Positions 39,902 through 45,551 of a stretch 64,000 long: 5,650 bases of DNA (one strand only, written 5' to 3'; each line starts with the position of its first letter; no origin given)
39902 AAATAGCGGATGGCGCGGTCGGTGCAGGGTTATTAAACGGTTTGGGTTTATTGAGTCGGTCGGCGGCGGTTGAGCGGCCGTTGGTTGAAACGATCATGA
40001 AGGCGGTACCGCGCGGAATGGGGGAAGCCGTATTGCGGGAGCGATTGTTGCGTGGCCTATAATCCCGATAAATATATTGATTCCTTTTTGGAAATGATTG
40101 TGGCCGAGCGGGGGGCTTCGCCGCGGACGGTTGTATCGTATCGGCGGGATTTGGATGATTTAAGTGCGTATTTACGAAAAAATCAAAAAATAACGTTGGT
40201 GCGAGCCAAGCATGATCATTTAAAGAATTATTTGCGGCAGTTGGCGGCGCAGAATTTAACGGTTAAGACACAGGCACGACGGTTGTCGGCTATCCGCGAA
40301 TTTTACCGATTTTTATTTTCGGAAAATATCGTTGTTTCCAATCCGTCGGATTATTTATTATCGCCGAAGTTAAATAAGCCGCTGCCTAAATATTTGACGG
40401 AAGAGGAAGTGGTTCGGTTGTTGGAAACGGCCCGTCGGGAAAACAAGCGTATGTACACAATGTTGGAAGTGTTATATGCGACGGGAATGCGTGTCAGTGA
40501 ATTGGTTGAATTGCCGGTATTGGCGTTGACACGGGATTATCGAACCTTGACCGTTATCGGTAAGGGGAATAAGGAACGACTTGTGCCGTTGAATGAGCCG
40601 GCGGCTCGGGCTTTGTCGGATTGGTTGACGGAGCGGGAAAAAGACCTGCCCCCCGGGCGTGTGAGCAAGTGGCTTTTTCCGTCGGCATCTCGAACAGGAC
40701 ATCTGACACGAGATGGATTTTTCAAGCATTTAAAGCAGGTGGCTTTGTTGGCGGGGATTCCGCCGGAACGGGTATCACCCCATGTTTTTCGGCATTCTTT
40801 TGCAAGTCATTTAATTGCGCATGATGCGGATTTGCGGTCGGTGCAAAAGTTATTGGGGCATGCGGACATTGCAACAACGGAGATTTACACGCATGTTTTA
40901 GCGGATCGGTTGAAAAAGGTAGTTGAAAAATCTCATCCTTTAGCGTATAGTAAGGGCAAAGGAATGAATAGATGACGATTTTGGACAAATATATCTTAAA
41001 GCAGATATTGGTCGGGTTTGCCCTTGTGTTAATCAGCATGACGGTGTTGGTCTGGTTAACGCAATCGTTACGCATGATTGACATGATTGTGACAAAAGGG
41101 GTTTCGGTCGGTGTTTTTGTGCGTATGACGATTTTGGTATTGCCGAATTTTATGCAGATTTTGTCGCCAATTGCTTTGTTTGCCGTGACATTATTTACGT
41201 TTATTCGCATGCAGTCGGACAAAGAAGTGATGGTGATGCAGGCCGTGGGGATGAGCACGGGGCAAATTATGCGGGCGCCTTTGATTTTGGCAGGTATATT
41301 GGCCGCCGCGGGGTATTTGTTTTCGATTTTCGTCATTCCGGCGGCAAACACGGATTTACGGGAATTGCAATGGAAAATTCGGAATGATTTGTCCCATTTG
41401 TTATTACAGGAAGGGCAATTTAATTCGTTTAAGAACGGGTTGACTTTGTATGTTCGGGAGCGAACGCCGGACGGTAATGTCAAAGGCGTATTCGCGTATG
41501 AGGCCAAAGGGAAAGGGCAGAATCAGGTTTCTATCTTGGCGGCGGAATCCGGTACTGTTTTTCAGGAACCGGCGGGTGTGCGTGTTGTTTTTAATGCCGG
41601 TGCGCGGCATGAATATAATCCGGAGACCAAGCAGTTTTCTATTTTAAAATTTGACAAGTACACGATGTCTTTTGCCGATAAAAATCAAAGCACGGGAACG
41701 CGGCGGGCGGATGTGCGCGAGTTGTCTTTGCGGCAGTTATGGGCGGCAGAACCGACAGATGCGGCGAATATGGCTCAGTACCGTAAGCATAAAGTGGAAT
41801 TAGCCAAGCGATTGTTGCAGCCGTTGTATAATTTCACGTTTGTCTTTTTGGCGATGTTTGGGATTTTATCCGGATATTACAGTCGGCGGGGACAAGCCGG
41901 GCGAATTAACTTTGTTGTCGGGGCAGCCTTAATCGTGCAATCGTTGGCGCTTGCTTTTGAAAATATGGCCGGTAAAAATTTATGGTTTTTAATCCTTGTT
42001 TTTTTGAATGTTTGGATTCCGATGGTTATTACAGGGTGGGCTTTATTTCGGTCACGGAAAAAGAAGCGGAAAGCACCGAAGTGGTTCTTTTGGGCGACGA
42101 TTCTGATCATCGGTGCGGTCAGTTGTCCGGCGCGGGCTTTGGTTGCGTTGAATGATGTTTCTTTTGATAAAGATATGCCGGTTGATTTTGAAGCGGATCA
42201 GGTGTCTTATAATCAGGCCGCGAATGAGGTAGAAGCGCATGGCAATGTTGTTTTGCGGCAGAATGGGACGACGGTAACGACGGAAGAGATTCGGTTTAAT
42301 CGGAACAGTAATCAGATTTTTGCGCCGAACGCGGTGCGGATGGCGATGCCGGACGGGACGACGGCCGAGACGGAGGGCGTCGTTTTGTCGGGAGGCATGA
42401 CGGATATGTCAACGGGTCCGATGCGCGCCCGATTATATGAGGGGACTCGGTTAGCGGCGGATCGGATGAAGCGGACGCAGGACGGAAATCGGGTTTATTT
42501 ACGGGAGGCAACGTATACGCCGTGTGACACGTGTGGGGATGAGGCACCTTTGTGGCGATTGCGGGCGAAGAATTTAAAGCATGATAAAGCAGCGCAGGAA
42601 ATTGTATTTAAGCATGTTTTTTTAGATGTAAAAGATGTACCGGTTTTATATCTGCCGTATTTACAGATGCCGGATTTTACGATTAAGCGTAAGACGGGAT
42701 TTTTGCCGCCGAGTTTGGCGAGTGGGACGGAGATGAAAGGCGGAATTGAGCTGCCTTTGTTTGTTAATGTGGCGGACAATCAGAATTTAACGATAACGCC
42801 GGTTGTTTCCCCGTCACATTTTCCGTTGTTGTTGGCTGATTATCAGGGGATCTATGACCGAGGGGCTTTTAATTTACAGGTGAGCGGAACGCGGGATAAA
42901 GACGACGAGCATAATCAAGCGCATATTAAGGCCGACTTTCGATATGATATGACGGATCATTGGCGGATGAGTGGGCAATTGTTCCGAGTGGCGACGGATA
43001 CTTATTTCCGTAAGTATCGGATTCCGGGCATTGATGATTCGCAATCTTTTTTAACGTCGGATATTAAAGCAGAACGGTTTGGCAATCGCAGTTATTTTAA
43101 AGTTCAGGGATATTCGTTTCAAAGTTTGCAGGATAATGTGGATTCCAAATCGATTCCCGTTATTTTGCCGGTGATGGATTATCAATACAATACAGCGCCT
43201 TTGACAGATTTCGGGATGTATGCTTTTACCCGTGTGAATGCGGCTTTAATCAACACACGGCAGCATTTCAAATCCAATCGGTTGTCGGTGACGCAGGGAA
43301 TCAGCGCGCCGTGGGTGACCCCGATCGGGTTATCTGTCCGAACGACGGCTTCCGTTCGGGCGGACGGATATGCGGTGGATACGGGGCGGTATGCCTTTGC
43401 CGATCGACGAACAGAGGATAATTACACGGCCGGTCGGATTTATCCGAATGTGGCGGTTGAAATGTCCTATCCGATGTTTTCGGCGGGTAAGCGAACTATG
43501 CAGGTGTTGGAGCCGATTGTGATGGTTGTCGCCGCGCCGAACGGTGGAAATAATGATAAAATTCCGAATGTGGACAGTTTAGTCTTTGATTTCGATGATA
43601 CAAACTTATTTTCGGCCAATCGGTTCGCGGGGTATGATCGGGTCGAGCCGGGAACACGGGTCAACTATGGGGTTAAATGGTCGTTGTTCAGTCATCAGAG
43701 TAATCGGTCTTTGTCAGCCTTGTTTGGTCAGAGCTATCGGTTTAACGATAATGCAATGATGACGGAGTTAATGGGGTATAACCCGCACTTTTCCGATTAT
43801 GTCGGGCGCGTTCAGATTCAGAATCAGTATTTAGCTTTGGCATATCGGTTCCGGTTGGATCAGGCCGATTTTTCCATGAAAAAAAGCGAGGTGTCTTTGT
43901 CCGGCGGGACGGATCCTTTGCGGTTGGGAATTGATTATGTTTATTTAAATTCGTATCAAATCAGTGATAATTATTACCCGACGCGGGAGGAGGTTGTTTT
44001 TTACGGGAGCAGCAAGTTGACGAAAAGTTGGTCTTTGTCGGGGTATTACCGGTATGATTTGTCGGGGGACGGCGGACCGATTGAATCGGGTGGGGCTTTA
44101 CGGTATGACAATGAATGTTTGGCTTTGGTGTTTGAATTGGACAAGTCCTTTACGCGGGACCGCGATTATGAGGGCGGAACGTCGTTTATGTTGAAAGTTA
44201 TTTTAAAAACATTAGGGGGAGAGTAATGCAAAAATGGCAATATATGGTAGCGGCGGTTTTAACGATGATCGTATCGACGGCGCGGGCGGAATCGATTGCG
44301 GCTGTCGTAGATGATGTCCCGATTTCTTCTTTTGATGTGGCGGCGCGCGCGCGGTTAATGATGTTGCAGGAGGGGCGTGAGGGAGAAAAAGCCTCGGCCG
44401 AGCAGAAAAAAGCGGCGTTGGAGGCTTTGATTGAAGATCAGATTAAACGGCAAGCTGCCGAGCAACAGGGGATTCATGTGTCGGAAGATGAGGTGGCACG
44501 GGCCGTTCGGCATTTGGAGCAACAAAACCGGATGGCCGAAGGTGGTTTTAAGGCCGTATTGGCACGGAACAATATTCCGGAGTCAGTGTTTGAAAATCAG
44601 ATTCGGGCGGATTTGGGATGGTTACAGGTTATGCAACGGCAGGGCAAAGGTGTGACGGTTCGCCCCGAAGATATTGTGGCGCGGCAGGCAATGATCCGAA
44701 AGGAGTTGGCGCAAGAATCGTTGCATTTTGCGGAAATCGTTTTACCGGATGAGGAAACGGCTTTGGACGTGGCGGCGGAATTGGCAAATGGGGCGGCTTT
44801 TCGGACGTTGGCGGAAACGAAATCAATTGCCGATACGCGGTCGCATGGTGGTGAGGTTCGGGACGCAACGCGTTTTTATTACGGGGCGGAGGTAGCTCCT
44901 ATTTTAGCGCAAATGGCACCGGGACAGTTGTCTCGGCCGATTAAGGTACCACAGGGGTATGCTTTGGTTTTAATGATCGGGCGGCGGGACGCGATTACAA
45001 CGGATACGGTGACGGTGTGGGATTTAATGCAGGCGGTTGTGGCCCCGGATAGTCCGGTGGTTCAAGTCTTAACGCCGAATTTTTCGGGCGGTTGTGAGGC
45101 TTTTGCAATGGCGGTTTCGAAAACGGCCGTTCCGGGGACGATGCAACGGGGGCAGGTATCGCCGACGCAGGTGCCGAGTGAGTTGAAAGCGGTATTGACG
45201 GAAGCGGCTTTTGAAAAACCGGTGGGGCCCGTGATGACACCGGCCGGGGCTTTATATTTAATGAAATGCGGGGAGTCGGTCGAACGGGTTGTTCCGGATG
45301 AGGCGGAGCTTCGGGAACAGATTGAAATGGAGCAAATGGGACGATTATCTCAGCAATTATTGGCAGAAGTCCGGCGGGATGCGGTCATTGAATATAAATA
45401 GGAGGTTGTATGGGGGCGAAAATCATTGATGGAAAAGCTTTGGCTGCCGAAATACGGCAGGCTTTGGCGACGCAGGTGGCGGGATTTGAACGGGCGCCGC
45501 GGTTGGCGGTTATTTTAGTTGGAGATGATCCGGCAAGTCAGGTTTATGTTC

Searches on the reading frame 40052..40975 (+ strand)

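Call 18: search_protein_families(library=pfam, proteins=[window:40052-40975:+], max_evalue=0.001)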
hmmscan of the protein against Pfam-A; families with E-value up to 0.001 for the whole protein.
window:40052-40975:+ (307 aa): 3 families
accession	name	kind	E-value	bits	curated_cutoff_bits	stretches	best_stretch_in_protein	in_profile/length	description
PF00589.27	Phage_integrase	-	8.9e-45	153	27.1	1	113-284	1-170/172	Phage integrase family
PF02899.23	Phage_int_SAM_1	-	2.8e-21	76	22.3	1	9-91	1-82/83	Phage integrase, N-terminal SAM-like domain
PF13495.12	Phage_int_SAM_4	-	4.8e-07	30.5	27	1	11-90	4-80/85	Phage integrase, N-terminal SAM-like domain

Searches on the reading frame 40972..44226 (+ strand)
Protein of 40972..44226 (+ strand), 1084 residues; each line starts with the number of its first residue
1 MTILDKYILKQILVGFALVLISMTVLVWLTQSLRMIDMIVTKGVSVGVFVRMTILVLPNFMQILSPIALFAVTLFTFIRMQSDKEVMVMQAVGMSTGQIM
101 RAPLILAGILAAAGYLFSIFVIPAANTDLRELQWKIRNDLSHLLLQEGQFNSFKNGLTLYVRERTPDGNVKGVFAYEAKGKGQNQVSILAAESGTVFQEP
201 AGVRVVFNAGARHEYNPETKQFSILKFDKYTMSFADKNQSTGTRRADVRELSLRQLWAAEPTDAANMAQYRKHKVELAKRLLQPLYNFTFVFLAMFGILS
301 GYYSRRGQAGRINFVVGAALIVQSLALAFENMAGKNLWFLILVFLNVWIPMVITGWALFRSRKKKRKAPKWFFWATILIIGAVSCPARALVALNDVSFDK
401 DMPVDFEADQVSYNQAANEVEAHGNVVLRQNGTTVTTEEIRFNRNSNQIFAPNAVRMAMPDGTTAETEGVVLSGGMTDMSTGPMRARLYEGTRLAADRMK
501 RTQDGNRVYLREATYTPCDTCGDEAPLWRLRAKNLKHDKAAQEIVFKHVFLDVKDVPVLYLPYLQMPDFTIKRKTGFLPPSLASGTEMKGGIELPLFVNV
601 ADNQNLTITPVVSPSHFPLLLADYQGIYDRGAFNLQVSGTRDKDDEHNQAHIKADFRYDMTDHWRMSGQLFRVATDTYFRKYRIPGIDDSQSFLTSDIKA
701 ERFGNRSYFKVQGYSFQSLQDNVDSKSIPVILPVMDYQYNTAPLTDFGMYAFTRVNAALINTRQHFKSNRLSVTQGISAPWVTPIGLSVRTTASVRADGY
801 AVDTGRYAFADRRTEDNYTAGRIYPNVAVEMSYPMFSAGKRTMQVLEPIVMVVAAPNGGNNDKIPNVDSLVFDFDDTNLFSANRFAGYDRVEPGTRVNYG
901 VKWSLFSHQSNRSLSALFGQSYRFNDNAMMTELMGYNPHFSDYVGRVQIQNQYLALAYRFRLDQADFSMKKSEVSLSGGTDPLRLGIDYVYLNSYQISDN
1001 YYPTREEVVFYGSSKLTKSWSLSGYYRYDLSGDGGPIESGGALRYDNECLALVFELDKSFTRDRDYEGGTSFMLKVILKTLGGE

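Call 18: search_protein_families(library=pfam, proteins=[window:40972-44226:+], max_evalue=0.001)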
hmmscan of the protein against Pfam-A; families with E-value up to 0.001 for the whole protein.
window:40972-44226:+ (1084 aa): 3 families
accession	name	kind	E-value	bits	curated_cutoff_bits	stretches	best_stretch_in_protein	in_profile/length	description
PF03739.19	LptF_LptG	-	1.3e-71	241.9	27.9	1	6-360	1-352/353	Lipopolysaccharide export system permease LptF/LptG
PF04453.20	LptD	-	4.1e-55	188.1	22.4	1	658-1020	12-384/384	LPS transport system D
PF03968.19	LptD_N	-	0.00027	21.6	20.4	1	407-486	3-71/113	LptA/(LptD N-terminal domain) LPS transport protein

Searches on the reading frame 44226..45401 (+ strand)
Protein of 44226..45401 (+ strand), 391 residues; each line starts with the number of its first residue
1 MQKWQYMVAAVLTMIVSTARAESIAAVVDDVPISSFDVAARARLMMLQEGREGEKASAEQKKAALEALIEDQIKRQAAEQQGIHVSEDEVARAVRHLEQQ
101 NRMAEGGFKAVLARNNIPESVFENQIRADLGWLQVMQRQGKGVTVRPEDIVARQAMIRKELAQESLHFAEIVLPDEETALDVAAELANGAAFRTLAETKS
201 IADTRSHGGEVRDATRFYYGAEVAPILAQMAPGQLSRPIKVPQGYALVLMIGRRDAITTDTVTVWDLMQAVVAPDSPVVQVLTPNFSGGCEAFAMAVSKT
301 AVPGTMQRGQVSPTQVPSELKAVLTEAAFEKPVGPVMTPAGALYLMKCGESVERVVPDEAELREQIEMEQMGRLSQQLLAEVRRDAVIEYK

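Call 6: search_protein_families(library=pfam, proteins=[window:44226-45401:+], max_evalue=0.01)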
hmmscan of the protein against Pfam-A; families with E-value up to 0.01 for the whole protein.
window:44226-45401:+ (391 aa): 6 families
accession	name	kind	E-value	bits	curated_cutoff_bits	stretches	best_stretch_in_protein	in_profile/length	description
PF13624.11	SurA_N_3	-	3.1e-12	47.1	27.2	1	19-134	36-160/162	SurA-like N-terminal domain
PF09312.16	SurA_N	-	1.8e-11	44.7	30.8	1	23-130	3-112/118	SurA N-terminal domain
PF13145.12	Rotamase_2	-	7.6e-11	43.3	27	1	164-256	20-111/121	PPIC-type PPIASE domain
PF00639.27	Rotamase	-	8.8e-09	36.7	21.7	1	178-250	21-95/97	PPIC-type PPIASE domain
PF13623.11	SurA_N_2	-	5.5e-06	26.8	28.5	1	19-100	37-127/145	SurA-like N-terminal domain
PF13616.12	Rotamase_3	-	0.003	18.5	22.5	0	178-250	39-112/116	PPIC-type PPIASE domain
